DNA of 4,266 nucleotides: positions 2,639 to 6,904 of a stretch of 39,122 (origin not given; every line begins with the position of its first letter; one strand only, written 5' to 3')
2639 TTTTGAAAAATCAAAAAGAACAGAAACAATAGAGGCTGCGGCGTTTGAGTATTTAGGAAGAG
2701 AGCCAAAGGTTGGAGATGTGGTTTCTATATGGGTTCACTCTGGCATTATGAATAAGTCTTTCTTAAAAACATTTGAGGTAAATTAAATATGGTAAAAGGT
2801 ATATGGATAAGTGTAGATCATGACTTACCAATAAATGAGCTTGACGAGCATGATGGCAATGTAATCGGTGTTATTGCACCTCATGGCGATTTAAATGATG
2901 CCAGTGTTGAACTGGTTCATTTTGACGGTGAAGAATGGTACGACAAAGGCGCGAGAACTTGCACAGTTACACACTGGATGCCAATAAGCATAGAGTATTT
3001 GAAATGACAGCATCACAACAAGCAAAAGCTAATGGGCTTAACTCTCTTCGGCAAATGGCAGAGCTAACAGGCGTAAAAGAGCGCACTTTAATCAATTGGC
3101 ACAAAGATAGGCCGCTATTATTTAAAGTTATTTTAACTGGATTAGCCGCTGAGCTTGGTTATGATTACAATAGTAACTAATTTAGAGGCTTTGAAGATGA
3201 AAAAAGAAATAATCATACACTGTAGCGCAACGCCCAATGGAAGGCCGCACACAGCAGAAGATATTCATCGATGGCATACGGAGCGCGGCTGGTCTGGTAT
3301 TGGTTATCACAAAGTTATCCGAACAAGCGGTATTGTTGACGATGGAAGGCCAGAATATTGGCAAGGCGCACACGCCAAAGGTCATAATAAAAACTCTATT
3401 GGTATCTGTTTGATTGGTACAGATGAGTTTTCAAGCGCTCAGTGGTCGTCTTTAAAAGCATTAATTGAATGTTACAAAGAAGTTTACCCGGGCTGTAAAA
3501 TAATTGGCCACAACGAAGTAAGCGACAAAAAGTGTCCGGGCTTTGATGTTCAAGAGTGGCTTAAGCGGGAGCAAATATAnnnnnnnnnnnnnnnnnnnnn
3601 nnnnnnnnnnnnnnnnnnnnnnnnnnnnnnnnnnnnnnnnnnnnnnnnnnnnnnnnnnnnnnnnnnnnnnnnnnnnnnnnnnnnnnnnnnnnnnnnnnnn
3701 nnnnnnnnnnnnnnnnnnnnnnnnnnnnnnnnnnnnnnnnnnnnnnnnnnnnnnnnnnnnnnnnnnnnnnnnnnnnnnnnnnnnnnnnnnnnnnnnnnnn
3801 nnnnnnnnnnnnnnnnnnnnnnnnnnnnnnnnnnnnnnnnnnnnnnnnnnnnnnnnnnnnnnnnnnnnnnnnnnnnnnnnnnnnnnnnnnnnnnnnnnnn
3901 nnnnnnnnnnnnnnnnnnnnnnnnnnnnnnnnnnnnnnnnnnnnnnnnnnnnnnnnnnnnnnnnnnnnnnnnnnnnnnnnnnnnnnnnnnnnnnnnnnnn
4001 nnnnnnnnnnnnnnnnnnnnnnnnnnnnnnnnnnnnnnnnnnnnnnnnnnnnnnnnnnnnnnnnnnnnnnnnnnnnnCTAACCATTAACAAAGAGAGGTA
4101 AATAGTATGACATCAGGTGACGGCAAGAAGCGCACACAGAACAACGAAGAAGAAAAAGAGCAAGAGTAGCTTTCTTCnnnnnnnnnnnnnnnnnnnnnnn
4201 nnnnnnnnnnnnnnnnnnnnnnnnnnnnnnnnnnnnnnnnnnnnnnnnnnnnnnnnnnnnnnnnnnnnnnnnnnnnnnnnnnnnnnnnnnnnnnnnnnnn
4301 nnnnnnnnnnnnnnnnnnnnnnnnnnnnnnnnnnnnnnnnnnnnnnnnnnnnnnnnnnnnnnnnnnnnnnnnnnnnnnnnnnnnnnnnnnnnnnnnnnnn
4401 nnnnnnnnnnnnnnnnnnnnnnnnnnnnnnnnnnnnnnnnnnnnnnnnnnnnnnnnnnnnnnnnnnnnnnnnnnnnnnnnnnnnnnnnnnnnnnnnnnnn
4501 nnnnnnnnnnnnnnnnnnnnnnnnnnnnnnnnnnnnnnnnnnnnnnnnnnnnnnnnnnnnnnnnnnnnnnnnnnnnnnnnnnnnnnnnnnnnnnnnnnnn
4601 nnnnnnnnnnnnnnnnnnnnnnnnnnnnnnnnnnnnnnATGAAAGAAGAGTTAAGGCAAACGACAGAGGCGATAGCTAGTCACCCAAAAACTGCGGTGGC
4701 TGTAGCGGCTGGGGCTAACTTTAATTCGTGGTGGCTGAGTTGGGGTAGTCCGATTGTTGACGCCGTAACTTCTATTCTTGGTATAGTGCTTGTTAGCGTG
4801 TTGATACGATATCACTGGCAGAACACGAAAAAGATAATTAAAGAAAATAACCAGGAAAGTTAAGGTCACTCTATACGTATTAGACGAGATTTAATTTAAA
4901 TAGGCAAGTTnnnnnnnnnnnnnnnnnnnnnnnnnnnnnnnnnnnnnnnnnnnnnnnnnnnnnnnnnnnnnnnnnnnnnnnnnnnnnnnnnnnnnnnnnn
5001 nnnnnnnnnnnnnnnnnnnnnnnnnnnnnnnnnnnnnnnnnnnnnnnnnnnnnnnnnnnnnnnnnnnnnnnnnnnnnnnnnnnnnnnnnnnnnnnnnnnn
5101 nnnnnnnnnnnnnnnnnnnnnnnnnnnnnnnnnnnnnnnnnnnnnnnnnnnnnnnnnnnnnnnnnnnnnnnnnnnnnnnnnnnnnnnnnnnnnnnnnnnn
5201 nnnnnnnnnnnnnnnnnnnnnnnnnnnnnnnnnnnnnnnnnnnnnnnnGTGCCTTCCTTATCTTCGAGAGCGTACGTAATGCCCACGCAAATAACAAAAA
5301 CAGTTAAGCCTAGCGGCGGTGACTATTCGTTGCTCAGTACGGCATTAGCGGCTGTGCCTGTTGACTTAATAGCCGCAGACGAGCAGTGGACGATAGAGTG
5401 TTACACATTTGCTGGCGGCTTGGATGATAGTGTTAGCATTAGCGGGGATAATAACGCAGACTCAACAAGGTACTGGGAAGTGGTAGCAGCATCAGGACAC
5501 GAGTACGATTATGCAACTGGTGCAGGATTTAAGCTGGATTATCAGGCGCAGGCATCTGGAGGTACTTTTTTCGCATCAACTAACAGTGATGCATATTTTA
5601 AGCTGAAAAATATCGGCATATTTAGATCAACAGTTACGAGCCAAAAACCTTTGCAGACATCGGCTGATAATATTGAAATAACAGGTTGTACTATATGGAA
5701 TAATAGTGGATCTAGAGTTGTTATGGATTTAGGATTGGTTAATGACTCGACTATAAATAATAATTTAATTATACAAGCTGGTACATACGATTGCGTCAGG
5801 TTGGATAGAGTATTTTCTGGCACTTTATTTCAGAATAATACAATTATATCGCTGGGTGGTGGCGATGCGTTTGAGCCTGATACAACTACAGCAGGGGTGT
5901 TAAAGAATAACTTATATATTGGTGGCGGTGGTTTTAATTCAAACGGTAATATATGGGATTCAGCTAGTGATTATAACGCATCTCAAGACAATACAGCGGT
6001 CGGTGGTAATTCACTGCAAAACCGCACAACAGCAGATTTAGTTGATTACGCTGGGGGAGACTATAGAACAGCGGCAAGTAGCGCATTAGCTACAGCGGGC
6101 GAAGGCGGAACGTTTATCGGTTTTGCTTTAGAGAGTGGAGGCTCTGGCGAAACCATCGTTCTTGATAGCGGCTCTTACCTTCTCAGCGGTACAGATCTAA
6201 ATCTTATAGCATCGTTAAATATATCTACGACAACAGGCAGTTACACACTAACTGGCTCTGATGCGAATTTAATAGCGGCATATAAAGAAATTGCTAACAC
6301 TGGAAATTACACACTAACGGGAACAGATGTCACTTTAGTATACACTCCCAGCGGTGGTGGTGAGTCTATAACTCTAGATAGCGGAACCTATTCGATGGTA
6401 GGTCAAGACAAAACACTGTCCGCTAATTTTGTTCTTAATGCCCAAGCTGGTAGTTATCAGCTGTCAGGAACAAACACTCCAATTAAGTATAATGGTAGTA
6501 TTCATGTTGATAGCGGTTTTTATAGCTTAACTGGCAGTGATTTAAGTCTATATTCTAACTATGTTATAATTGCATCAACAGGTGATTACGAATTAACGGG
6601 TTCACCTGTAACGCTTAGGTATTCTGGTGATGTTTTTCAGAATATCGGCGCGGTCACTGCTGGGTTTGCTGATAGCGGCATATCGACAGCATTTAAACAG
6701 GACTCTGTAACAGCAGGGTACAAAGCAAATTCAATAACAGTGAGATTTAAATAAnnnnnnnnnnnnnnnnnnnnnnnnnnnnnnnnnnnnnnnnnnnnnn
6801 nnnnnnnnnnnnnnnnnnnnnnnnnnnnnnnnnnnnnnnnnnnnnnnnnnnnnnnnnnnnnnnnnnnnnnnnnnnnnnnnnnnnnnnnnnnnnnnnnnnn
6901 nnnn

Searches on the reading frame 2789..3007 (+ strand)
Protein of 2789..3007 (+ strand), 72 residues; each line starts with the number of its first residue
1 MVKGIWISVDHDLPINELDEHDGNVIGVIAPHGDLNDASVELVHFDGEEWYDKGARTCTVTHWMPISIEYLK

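Call 29: search_protein_families(library=pfam, proteins=[window:2789-3007:+], max_evalue=0.01)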
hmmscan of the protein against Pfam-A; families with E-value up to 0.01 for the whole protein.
window:2789-3007:+ (72 aa): 1 family
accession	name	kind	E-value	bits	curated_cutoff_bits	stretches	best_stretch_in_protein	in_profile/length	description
PF04448.17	DUF551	-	0.00027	22.2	22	1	6-66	2-63/68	Protein of unknown function (DUF551)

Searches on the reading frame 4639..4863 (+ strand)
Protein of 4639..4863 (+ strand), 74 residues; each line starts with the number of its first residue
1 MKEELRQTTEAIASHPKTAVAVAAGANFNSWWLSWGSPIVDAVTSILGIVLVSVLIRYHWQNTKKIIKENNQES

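Call 87: search_protein_families(library=pfam, proteins=[window:4639-4863:+], max_evalue=0.01)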
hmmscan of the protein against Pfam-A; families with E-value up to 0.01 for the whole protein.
window:4639-4863:+ (74 aa): 1 family
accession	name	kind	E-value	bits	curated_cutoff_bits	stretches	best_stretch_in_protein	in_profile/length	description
PF01027.25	Bax1-I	-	0.0092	16.2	34.1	1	20-71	132-181/207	Inhibitor of apoptosis-promoting Bax1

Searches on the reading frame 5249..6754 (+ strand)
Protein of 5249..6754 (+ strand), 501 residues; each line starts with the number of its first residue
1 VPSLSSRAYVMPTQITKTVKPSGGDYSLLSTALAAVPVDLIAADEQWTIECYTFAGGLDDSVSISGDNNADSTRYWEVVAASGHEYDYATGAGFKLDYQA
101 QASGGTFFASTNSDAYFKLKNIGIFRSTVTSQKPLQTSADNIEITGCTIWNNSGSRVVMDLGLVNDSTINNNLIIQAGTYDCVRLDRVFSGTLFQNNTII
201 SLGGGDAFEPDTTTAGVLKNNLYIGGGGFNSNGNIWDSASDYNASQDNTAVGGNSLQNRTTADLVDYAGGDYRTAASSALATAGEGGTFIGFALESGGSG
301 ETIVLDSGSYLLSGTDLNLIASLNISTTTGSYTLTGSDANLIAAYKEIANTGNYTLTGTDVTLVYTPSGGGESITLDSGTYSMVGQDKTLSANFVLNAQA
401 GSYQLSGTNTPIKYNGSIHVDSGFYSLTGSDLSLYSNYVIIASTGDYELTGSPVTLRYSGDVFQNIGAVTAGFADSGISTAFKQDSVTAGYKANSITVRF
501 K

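Call 14: search_dna_similar(query=window:5249-6754:+, collection=phages, mode=protein, max_rows=15)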
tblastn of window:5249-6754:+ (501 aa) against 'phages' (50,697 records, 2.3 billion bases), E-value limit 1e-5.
Records with a match: 4; places in all: 8; records where one place covers at least 80% of the query: 0.
Best place of each record, by identity: <60% 4.
By first word of the organism name: Caudoviricetes 3; Bacteriophage 1.
By host as written in the record: - 4.
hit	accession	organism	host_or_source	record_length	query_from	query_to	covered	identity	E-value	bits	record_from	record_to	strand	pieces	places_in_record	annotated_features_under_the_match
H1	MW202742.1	Caudoviricetes sp.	Manatee Spring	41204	302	457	31%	35.3%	1e-12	77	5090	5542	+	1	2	hypothetical protein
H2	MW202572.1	Caudoviricetes sp.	Manatee Spring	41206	302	457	31%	35.3%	1e-12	77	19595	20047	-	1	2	hypothetical protein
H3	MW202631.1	Caudoviricetes sp.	Manatee Spring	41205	302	457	31%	35.3%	1e-12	77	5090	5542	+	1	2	hypothetical protein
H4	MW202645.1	Bacteriophage sp.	Manatee Spring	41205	302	457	31%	35.3%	1e-12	77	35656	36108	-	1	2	hypothetical protein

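Call 87: search_protein_families(library=pfam, proteins=[window:5249-6754:+], max_evalue=0.01)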
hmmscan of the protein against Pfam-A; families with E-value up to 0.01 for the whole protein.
window:5249-6754:+ (501 aa): 0 families
